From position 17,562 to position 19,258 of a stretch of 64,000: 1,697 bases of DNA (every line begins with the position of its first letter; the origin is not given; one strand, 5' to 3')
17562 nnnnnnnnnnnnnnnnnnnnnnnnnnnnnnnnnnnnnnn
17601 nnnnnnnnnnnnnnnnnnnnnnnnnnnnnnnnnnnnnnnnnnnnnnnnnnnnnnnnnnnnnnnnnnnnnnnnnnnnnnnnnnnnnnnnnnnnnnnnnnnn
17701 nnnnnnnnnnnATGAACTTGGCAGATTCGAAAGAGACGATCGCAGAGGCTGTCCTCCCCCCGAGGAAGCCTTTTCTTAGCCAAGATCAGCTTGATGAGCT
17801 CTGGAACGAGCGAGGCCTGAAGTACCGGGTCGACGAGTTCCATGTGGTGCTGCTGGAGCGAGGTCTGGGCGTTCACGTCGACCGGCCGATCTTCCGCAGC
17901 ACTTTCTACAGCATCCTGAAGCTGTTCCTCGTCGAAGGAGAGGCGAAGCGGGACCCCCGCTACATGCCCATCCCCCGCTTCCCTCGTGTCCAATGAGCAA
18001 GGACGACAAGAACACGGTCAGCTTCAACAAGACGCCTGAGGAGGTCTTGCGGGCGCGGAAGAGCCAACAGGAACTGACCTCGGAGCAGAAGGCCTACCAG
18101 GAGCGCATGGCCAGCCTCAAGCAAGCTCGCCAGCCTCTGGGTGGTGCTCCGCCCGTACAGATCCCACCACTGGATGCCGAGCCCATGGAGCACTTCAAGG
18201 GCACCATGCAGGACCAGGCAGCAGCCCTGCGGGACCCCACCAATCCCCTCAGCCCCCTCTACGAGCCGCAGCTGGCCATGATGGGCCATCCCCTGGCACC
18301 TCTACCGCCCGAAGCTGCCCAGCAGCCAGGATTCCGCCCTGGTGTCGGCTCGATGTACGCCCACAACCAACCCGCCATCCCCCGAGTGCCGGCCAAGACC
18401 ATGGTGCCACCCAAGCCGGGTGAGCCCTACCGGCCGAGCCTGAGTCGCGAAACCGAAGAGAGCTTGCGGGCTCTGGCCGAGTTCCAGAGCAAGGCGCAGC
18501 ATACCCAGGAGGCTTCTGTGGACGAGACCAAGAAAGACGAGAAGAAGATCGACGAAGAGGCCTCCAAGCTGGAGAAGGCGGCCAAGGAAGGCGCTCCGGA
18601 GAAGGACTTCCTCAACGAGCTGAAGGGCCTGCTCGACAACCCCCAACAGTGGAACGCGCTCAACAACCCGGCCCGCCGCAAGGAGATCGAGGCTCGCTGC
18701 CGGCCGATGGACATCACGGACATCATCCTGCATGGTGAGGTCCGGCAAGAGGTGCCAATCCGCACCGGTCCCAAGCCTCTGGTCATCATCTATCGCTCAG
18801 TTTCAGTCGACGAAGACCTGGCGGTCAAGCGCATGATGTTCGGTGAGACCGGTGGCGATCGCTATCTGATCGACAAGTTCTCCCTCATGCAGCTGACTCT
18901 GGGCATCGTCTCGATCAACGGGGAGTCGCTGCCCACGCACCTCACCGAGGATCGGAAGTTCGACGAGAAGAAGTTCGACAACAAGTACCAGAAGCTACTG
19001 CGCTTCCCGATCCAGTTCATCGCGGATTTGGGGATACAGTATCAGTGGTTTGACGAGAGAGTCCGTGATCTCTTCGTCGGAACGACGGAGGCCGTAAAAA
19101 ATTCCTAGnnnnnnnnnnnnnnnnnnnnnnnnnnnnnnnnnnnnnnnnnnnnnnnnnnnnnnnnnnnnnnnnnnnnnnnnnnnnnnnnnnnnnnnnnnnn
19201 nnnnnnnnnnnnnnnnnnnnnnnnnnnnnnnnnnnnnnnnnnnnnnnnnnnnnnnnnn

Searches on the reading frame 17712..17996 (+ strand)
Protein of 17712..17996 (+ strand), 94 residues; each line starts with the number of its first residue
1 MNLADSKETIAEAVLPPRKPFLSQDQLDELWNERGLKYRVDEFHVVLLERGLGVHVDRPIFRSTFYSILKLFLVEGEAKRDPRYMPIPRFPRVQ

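Call 15: search_protein_families(library=pfam, max_evalue=0.01, proteins=[window:17712-17996:+])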
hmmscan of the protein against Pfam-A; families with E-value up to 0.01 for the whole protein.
window:17712-17996:+ (94 aa): 0 families

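Call 17: search_protein_families(library=phrogs, max_evalue=0.001, proteins=[window:17712-17996:+])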
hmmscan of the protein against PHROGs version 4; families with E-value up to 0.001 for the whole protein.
window:17712-17996:+ (94 aa): 0 families

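Call 68: find_homologous_proteins(query=window:17712-17996:+, max_evalue=0.001)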
Query window:17712-17996:+ (94 aa): 4 proteins with E <= 0.001 among 8 candidates.
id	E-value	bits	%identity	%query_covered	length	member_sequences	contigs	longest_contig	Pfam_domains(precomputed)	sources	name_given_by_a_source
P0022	1.1e-52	194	96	98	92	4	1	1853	-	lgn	-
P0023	3.0e-46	173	86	98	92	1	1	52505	-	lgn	-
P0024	3.0e-40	154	76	98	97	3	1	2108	-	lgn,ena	-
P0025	3.6e-38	147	74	98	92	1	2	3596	-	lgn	-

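Call 80: predict_structure(alignment_id=A6)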
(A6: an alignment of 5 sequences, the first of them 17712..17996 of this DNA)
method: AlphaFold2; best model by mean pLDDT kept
length: 94 residues; sequences in the alignment: 5
mean_pLDDT: 50.6   pTM: 0.30
mean pLDDT of the five models: 50.6, 47.7, 47.4, 47.1, 45.2
residues with pLDDT >= 90: 0; 70-90: 0; 50-70: 48; < 50: 46
segments of 3 or more residues with pLDDT < 50: 1-20, 35-38, 56-59, 77-94
pLDDT, mean of each block of 10 residues (from residue 1): 40 41 62 55 61 51 61 51 39 36
secondary structure, 60 per line:
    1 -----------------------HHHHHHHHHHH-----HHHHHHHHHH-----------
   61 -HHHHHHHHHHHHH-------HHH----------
elements in order: H24-34 H40-49 H62-74
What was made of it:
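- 17712..17996 (+): A conserved 94-aa ORFan directly downstream of site 3. Its real start is probably TTG 17718, 7 nt after GGAGAGG. It is a candidate partner of the dyad by position only. The AlphaFold model is unreliable (call 80).
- Tried and rejected: The AlphaFold model was too poor to use (call 80).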

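Call 91: search_solved_structures(query=A7, max_evalue=1)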
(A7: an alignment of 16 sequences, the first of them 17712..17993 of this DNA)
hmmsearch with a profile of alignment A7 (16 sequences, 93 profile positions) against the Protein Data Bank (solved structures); distinct sequences matched with E-value up to 1: 1.
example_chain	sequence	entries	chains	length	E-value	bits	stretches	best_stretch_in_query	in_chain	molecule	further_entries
6fc3_B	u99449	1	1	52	0.52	13.8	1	35-68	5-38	Cap-associated protein CAF20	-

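Call 92: search_protein_families(library=pfam, alignment_id=A7, max_evalue=1)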
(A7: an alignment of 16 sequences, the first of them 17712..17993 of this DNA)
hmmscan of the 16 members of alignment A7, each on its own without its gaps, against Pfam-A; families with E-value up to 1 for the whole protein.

A. member 1, window:17712-17993:+ (94 aa): 0 families

B. families by the number of members that match (of 16 scanned): 3 families
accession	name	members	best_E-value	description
PF16455.10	UBD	1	0.009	Ubiquitin-binding domain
PF17928.6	TetR_C_22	1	0.035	Tetracyclin repressor-like, C-terminal domain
PF15290.11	Syntaphilin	1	0.36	Golgi-localised syntaxin-1-binding clamp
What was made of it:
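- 17712..17996 (+): No Pfam or PDB match (calls 91, 92).
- On Operator within a promoter: The adjacent 94-aa protein has no Pfam or PDB match (calls 91, 92), and its AlphaFold model has pLDDT 50.6 (call 80).
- No DNA-binding fold could be shown for the 94-aa protein (calls 80, 91, 92).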

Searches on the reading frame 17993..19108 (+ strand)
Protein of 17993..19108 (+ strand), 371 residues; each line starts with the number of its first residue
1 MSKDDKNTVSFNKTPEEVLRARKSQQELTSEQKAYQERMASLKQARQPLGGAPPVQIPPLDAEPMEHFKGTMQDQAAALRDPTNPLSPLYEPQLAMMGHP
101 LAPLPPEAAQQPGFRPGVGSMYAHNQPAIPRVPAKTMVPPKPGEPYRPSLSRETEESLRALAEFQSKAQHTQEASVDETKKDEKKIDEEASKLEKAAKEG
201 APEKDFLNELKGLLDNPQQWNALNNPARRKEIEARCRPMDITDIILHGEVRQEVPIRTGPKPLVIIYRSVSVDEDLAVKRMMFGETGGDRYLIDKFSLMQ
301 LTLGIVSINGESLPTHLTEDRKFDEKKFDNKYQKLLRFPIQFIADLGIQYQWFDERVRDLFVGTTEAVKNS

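Call 15: search_protein_families(library=pfam, max_evalue=0.01, proteins=[window:17993-19108:+])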
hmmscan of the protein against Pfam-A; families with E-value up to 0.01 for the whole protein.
window:17993-19108:+ (371 aa): 0 families

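Call 17: search_protein_families(library=phrogs, max_evalue=0.001, proteins=[window:17993-19108:+])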
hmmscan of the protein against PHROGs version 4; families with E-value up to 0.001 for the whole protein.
window:17993-19108:+ (371 aa): 0 families

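Call 49: find_related_loci(query=A2, collection=viral_contigs, flank=6000)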
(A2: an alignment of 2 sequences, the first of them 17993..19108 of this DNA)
Query A2 (371 aa) in viral_contigs; peptide patterns used: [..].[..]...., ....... (x = any residue, [..] = any of these).
109 stretches matched a pattern; 1 encode a relative of the query (tblastn E <= 1e-3); 1 distinct loci.
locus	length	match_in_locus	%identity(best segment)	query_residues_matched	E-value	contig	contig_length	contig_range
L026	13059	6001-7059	51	5-371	1e-100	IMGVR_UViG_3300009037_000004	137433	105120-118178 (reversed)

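Call 55: find_related_loci(query=A4, collection=metagenome_contigs, flank=6000)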
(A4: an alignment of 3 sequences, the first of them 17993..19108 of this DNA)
Query A4 (371 aa) in metagenome_contigs; peptide patterns used: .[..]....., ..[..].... (x = any residue, [..] = any of these).
325 stretches matched a pattern; 31 encode a relative of the query (tblastn E <= 1e-3); 31 distinct loci.
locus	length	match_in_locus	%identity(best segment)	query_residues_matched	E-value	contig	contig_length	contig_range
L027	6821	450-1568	76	1-371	0e+0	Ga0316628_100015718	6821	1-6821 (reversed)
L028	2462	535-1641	71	1-371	0e+0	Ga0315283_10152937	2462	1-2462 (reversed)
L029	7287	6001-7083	54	1-371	4e-123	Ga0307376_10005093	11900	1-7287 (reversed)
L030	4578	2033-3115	54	1-371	3e-124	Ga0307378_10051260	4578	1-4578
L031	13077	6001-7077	53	1-371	5e-121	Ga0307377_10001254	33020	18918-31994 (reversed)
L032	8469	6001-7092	53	6-371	5e-121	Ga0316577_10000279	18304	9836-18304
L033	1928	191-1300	54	1-371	7e-128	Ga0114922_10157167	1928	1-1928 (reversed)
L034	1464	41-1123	53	5-371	1e-129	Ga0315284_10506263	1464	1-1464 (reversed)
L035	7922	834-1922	55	4-371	7e-120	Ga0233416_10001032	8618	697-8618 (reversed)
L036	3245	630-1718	55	4-371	2e-123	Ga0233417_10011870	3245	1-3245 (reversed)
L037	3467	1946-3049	54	9-371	9e-122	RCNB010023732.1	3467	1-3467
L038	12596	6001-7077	51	5-371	2e-115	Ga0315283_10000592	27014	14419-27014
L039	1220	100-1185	50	1-371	3e-124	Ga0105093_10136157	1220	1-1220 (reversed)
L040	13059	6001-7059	51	1-371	3e-113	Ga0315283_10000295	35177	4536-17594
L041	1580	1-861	60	81-371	2e-121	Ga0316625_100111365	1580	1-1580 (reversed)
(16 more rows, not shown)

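Call 86: search_dna_similar(query=window:17993-19108:+, collection=phages, mode=protein, max_rows=8, max_evalue=0.001)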
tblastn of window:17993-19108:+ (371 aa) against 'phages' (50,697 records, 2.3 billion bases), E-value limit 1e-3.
No match.
